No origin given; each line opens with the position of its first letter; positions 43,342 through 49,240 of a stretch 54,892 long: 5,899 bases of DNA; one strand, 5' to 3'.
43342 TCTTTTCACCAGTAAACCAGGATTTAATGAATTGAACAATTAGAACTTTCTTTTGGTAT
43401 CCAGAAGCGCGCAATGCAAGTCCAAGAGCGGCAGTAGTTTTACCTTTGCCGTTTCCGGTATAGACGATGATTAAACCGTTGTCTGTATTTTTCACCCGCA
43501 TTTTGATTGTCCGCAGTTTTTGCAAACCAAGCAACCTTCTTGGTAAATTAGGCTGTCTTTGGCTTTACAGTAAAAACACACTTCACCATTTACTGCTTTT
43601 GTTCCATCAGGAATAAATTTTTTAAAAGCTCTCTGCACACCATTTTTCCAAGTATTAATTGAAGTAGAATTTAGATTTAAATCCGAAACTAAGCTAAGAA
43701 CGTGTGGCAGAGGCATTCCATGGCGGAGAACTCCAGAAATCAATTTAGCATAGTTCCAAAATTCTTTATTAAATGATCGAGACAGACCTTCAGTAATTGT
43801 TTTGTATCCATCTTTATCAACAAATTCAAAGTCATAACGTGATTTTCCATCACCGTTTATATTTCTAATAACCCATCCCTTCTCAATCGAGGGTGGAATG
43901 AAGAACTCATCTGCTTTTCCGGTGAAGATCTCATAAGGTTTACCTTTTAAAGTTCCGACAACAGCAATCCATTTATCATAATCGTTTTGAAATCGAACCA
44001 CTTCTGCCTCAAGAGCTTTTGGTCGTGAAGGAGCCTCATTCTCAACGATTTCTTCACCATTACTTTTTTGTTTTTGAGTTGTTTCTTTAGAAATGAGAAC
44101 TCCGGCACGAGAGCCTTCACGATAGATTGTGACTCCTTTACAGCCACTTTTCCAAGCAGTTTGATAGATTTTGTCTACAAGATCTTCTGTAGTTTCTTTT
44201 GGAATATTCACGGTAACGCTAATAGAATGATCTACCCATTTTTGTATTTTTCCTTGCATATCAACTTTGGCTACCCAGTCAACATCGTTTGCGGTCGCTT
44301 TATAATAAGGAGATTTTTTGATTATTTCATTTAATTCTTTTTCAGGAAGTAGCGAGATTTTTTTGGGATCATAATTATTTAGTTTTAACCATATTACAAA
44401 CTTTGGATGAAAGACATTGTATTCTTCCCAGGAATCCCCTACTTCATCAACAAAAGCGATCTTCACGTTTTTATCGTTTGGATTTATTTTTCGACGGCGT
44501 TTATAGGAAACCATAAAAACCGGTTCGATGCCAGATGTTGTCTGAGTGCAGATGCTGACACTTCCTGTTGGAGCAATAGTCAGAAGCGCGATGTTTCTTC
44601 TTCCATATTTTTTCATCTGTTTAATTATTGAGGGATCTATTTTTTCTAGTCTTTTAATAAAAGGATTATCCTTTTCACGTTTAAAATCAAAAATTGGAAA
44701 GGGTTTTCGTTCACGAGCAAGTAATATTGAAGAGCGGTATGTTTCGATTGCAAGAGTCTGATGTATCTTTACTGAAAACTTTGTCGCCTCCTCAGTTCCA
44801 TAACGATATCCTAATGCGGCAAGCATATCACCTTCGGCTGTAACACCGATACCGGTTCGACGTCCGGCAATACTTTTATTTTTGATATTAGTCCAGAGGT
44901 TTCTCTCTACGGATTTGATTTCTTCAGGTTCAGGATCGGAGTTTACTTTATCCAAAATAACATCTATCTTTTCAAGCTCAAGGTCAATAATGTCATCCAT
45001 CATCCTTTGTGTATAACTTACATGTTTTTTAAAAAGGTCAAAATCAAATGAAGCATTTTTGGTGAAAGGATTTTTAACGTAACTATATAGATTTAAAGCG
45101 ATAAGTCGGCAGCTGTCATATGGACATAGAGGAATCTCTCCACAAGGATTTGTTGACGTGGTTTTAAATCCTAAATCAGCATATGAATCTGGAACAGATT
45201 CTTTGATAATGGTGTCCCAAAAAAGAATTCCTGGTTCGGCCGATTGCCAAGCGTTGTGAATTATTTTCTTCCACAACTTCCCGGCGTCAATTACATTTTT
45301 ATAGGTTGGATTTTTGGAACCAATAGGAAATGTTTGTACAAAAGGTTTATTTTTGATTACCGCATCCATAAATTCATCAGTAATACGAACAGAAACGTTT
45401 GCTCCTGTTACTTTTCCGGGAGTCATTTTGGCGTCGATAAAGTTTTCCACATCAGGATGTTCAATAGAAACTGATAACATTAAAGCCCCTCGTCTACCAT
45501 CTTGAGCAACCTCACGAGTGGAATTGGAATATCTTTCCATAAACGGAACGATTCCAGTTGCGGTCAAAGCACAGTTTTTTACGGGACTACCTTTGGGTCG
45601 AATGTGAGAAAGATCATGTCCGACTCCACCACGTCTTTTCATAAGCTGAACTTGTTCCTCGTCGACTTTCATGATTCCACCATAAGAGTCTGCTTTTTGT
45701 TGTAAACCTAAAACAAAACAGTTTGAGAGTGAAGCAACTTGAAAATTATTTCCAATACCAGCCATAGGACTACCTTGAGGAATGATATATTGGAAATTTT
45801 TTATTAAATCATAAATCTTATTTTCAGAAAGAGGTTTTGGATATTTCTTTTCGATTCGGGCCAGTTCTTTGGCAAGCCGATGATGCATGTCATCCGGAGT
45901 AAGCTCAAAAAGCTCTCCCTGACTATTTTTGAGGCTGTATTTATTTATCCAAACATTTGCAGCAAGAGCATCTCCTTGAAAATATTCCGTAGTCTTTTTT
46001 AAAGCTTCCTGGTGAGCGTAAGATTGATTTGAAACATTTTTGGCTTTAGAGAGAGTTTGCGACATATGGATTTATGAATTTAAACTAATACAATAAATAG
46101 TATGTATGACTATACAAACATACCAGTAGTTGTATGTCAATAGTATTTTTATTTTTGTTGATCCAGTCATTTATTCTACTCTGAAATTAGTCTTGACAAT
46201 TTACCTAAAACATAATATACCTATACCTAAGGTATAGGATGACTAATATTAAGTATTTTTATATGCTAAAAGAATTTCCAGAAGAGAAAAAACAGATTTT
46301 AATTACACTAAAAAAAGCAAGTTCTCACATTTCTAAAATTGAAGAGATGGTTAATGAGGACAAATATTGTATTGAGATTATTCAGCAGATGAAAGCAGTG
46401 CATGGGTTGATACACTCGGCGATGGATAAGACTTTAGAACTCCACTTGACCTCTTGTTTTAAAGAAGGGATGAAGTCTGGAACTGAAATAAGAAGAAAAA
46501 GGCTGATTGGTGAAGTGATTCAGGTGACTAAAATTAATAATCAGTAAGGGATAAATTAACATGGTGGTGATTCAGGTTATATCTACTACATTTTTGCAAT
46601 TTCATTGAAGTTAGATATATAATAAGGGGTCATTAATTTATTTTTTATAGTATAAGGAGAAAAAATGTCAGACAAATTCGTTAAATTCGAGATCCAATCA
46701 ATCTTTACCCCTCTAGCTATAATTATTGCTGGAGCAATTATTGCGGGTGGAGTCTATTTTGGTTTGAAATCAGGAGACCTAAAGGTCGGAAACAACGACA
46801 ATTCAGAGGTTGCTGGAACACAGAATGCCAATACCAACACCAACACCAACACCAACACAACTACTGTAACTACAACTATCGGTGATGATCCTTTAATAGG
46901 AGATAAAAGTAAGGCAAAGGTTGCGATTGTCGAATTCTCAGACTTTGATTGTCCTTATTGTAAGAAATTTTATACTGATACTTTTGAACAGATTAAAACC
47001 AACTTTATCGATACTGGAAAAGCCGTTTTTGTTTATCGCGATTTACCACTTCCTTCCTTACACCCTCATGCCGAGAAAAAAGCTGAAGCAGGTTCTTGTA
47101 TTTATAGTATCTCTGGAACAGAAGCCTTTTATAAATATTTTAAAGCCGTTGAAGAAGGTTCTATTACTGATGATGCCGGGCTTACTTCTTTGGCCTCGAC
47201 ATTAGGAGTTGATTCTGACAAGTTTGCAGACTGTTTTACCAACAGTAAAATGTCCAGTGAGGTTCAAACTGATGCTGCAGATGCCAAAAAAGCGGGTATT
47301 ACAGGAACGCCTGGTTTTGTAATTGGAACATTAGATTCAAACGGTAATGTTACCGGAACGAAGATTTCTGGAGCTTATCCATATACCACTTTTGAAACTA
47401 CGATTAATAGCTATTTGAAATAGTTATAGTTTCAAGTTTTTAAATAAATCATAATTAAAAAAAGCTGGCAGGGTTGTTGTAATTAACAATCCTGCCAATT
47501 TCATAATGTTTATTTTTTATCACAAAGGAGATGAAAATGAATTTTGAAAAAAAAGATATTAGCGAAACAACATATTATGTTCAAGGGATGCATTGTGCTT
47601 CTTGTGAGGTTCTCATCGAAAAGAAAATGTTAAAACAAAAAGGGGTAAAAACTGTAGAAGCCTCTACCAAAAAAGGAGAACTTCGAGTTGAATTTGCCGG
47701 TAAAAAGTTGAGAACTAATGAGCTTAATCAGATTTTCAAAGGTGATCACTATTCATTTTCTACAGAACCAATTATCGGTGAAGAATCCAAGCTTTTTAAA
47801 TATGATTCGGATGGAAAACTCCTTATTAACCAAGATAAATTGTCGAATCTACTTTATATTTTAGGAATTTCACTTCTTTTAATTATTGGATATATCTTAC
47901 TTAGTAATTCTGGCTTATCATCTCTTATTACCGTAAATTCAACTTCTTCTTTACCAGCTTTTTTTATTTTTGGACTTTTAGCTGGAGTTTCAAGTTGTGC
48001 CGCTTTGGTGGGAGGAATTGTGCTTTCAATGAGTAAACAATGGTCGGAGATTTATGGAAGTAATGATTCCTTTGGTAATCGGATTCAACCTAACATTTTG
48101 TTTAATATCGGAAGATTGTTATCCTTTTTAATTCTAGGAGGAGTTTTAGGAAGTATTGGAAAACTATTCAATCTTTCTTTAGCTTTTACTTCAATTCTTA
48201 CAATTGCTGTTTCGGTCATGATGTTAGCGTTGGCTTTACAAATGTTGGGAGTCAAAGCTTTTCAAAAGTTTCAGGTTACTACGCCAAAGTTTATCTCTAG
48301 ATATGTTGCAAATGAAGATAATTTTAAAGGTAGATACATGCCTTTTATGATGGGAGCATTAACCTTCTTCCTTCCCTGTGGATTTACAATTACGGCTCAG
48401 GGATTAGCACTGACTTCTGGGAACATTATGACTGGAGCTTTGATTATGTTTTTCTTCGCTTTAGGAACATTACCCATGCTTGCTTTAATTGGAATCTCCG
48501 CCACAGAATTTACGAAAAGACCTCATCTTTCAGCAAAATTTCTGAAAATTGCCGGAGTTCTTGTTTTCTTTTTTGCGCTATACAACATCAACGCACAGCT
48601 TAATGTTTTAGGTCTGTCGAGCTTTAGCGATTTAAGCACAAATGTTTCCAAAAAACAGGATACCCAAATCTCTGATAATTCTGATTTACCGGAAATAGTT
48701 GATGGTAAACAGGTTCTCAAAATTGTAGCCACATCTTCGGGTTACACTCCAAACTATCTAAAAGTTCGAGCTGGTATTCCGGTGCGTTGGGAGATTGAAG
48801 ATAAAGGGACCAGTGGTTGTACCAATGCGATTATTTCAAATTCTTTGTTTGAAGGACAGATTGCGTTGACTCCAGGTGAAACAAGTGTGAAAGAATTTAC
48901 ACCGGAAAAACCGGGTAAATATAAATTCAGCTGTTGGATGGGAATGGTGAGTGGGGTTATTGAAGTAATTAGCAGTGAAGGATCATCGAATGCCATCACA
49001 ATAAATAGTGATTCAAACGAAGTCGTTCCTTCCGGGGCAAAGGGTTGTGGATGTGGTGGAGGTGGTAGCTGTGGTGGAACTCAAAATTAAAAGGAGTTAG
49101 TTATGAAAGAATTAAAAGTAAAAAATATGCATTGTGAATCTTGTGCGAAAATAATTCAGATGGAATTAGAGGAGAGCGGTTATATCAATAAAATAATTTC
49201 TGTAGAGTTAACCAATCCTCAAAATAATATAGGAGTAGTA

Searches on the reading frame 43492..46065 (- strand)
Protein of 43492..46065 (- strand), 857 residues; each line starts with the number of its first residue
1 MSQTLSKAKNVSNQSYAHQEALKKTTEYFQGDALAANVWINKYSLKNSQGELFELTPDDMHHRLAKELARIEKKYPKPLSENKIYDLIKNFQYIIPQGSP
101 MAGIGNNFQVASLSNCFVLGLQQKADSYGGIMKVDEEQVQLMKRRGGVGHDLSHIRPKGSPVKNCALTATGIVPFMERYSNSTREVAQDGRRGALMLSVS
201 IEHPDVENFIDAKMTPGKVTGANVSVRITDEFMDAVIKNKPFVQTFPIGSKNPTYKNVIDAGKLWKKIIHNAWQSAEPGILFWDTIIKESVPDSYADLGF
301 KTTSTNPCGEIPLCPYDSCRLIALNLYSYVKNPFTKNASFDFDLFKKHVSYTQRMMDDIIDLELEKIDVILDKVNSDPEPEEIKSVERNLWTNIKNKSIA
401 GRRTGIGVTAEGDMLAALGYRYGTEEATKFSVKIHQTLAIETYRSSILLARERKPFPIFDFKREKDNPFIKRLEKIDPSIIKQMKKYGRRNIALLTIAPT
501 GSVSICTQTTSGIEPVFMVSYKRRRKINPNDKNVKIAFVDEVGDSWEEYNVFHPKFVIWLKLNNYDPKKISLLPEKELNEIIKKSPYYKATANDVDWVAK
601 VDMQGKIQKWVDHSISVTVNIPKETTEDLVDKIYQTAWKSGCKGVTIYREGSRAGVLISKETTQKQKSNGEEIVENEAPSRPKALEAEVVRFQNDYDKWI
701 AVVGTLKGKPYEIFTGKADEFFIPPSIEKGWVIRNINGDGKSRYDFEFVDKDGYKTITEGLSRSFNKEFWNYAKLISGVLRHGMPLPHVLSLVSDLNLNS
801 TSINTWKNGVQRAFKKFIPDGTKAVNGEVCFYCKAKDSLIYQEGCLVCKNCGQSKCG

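Call 8: search_protein_families(library=pfam, proteins=[window:43492-46065:-], max_evalue=0.001)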
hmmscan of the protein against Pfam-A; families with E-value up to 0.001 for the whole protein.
window:43492-46065:- (857 aa): 2 families
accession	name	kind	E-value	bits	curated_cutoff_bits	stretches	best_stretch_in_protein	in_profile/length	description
PF02867.20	Ribonuc_red_lgC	-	4.6e-91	306.5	23.9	1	114-648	1-523/523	Ribonucleotide reductase, barrel domain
PF00317.26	Ribonuc_red_lgN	-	1.3e-06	28.8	28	1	32-96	4-65/77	Ribonucleotide reductase, all-alpha domain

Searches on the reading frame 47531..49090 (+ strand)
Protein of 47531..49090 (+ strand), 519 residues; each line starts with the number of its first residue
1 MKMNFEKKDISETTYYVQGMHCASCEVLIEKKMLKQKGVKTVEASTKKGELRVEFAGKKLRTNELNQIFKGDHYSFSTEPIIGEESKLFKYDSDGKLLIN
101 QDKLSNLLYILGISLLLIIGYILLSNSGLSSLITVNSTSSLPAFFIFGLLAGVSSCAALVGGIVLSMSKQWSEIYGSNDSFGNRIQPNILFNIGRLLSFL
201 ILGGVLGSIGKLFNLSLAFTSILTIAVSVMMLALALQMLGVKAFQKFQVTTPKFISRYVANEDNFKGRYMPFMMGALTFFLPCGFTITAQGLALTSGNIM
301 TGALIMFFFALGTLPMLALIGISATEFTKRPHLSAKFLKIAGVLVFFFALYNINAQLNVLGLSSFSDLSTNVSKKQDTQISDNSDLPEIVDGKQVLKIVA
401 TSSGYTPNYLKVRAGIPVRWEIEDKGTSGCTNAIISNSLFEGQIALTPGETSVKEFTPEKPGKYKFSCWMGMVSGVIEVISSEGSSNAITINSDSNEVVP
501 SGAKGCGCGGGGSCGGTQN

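Call 8: search_protein_families(library=pfam, proteins=[window:47531-49090:+], max_evalue=0.001)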
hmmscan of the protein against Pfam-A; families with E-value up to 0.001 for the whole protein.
window:47531-49090:+ (519 aa): 3 families
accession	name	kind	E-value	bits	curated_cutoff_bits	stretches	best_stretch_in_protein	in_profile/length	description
PF13386.12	DsbD_2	-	1.6e-32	113.5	24.9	1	143-351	1-199/199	Cytochrome C biogenesis protein transmembrane region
PF13473.12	Cupredoxin_1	-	4e-11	43.3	27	1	391-477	18-102/104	Cupredoxin-like domain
PF00403.32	HMA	-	7.8e-09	36.2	24.8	1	14-66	1-53/62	Heavy-metal-associated domain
